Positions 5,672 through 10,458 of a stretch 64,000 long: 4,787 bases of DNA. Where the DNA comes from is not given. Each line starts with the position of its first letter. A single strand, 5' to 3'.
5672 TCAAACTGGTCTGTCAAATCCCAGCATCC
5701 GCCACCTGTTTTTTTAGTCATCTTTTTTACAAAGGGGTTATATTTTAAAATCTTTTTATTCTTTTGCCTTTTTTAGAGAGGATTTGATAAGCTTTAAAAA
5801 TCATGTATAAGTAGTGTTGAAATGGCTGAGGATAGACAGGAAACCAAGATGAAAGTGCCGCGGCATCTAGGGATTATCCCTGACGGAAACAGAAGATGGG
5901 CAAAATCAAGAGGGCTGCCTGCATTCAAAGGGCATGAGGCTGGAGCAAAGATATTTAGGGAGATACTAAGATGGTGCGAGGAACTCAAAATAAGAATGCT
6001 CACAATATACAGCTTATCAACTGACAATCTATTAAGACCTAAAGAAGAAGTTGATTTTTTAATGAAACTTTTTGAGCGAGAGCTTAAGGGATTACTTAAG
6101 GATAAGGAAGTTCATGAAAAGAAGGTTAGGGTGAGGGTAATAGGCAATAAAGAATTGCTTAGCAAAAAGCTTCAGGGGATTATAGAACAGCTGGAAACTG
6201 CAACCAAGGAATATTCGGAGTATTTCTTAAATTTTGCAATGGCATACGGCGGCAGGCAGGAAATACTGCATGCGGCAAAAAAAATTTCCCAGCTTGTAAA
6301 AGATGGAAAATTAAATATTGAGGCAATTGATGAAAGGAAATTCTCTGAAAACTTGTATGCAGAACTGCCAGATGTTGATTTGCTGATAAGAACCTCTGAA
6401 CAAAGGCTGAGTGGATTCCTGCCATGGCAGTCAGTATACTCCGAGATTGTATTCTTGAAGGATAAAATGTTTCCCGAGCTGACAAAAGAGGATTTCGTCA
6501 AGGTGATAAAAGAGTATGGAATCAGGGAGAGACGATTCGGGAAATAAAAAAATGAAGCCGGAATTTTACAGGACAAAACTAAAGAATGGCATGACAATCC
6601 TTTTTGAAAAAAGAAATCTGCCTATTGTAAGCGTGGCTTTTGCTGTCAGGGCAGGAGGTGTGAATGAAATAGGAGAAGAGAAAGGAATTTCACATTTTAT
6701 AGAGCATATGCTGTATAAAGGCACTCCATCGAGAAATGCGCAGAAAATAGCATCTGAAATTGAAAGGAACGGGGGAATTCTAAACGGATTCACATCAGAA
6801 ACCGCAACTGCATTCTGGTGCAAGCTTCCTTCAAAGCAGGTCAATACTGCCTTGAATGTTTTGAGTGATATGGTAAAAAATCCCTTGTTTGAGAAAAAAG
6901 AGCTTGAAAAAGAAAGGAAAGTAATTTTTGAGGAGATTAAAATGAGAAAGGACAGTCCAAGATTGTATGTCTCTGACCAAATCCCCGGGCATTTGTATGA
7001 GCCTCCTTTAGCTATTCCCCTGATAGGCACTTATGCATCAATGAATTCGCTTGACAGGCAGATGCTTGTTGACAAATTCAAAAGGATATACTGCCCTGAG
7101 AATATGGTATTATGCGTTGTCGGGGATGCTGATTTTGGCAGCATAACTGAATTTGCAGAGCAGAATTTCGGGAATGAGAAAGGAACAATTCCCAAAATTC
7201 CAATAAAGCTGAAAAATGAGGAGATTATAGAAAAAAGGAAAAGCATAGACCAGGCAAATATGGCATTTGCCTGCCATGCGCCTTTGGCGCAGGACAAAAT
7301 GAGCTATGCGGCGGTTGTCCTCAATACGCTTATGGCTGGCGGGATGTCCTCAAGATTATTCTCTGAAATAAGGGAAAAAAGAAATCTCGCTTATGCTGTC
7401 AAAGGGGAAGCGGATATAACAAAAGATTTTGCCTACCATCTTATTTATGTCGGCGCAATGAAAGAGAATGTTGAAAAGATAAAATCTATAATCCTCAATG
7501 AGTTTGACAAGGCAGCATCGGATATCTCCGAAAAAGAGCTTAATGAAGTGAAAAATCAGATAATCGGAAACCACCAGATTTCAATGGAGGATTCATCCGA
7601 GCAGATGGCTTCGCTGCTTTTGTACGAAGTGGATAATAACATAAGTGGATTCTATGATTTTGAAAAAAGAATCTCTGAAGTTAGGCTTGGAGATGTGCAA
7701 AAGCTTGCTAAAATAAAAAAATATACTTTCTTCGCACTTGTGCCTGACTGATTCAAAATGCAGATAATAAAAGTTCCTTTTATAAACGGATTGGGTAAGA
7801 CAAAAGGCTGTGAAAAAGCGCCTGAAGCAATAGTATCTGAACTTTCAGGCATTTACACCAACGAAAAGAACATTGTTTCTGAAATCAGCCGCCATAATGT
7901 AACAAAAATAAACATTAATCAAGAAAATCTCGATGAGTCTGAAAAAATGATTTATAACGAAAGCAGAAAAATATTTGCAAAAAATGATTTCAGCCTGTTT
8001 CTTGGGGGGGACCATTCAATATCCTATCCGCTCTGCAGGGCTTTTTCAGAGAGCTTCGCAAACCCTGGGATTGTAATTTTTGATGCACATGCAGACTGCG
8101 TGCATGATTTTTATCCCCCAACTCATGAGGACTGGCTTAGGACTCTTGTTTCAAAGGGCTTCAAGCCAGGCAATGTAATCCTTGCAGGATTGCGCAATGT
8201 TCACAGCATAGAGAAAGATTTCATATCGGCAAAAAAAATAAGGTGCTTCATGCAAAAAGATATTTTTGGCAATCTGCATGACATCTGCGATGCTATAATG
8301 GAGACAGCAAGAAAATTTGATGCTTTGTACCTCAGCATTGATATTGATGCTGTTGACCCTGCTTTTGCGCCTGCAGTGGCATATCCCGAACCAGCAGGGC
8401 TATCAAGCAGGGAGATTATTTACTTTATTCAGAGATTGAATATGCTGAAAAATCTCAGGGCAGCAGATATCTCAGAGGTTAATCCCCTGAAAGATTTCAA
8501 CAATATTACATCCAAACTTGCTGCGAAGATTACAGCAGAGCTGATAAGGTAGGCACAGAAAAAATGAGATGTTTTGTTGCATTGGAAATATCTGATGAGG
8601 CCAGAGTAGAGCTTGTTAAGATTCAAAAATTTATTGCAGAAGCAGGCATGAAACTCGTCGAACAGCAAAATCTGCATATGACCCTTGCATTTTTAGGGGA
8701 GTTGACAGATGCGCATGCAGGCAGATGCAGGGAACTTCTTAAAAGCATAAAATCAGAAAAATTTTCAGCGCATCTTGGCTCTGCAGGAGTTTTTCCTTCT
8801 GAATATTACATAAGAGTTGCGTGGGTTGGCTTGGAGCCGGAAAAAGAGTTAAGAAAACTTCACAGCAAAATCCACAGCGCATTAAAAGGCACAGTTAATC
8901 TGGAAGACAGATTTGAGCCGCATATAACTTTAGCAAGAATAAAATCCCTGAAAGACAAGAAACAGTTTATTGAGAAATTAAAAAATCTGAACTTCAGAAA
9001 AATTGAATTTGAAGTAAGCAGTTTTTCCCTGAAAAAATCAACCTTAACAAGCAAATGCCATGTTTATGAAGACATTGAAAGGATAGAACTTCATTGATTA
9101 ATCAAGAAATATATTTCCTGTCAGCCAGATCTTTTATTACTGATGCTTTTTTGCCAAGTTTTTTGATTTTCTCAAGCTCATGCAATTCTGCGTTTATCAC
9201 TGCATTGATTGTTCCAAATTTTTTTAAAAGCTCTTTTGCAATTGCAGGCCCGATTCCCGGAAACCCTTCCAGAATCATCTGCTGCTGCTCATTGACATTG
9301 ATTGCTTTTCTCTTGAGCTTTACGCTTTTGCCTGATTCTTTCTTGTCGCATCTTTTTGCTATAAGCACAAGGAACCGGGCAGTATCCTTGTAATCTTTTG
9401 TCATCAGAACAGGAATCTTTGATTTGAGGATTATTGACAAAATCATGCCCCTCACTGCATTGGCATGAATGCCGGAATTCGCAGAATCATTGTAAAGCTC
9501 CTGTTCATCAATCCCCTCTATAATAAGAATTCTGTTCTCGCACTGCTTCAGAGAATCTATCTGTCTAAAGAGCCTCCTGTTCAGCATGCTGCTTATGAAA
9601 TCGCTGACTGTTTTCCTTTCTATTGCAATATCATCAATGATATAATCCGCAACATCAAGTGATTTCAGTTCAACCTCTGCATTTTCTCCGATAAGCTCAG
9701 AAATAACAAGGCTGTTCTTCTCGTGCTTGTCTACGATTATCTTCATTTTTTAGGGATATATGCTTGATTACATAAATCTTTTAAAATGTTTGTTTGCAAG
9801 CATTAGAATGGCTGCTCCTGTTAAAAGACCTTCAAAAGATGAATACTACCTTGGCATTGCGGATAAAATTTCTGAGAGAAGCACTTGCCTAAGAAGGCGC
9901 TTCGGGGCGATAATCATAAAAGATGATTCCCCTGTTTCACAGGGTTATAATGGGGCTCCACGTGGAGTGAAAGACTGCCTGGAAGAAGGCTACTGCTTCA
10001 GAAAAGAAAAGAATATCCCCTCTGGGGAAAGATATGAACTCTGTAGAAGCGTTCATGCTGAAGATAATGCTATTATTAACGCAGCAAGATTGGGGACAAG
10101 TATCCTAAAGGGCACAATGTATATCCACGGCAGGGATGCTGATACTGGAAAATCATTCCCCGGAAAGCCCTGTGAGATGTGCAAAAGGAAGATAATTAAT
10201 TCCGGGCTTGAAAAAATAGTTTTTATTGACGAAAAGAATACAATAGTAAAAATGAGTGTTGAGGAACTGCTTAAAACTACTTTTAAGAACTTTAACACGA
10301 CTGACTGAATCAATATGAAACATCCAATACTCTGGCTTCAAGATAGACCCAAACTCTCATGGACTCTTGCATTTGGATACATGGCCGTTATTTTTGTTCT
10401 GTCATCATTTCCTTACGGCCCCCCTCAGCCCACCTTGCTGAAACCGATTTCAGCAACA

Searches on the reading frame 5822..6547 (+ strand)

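Call 21: search_protein_families(library=pfam, proteins=[window:5822-6547:+], max_evalue=0.001)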
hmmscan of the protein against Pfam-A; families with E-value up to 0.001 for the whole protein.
window:5822-6547:+ (241 aa): 1 family
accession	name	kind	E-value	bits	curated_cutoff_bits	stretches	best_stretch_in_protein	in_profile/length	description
PF01255.24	Prenyltransf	-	2.1e-73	246.9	27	1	19-240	1-219/219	Putative undecaprenyl diphosphate synthase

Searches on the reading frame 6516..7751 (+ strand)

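Call 21: search_protein_families(library=pfam, proteins=[window:6516-7751:+], max_evalue=0.001)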
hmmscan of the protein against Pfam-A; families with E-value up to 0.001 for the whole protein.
window:6516-7751:+ (411 aa): 3 families
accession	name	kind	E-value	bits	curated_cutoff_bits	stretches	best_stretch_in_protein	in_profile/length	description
PF05193.26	Peptidase_M16_C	-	1.3e-33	116.8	23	1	178-348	1-180/181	Peptidase M16 inactive domain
PF00675.25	Peptidase_M16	-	2.6e-31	109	22.3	1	34-172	9-148/149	Insulinase (Peptidase family M16)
PF22456.1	PqqF-like_C_4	-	0.00029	21.4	27.5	1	274-364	3-96/100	PQQ synthase PqqF-like, C-terminal lobe domain 4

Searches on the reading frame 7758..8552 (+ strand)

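Call 21: search_protein_families(library=pfam, proteins=[window:7758-8552:+], max_evalue=0.001)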
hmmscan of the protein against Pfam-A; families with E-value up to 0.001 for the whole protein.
window:7758-8552:+ (264 aa): 1 family
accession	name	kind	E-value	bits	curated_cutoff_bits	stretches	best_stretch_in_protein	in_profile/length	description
PF00491.26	Arginase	-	1.2e-54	186.1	22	1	3-262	5-277/280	Arginase family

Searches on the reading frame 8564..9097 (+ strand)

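Call 21: search_protein_families(library=pfam, proteins=[window:8564-9097:+], max_evalue=0.001)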
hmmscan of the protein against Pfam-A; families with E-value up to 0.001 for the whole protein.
window:8564-9097:+ (177 aa): 3 families
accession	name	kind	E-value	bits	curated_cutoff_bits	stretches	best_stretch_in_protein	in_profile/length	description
PF02834.22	LigT_PEase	-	4.1e-26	91.4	23.3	2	8-87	2-87/87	LigT like Phosphoesterase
PF13563.12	2_5_RNA_ligase2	-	1.5e-17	64.4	27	1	12-156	4-145/152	2'-5' RNA ligase superfamily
PF10469.15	AKAP7_NLS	-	2.2e-08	34.7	24.4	1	5-161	5-182/208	AKAP7 2'5' RNA ligase-like domain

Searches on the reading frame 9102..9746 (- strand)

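Call 21: search_protein_families(library=pfam, proteins=[window:9102-9746:-], max_evalue=0.001)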
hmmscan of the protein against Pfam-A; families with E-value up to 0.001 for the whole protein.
window:9102-9746:- (214 aa): 4 families
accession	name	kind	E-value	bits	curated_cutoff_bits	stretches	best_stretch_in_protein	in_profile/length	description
PF02732.21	ERCC4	-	5.3e-23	81.9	24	1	5-127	1-138/140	ERCC4 domain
PF14520.12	HHH_5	-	7e-09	36.5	27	1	159-200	4-46/57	Helix-hairpin-helix domain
PF12826.13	HHH_2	-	1e-06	29.2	27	1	161-200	7-46/64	Helix-hairpin-helix motif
PF01367.25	5_3_exonuc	-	0.00034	21.5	40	1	160-200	21-66/97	5'-3' exonuclease, C-terminal SAM fold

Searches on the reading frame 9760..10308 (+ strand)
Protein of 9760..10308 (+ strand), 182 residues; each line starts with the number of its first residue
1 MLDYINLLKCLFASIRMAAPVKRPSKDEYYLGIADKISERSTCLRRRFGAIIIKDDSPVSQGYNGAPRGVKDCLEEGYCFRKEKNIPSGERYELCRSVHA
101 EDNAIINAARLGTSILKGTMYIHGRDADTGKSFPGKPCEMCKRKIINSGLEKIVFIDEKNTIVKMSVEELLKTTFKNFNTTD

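Call 21: search_protein_families(library=pfam, proteins=[window:9760-10308:+], max_evalue=0.001)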
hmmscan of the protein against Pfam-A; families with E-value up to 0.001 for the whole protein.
window:9760-10308:+ (182 aa): 2 families
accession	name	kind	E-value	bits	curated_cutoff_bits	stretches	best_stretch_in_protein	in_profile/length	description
PF00383.29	dCMP_cyt_deam_1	-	2.1e-17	63.3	25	1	25-155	2-100/102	Cytidine and deoxycytidylate deaminase zinc-binding region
PF14437.12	MafB19-deam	-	1.3e-08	35.3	27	1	26-170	3-116/142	MafB19-like deaminase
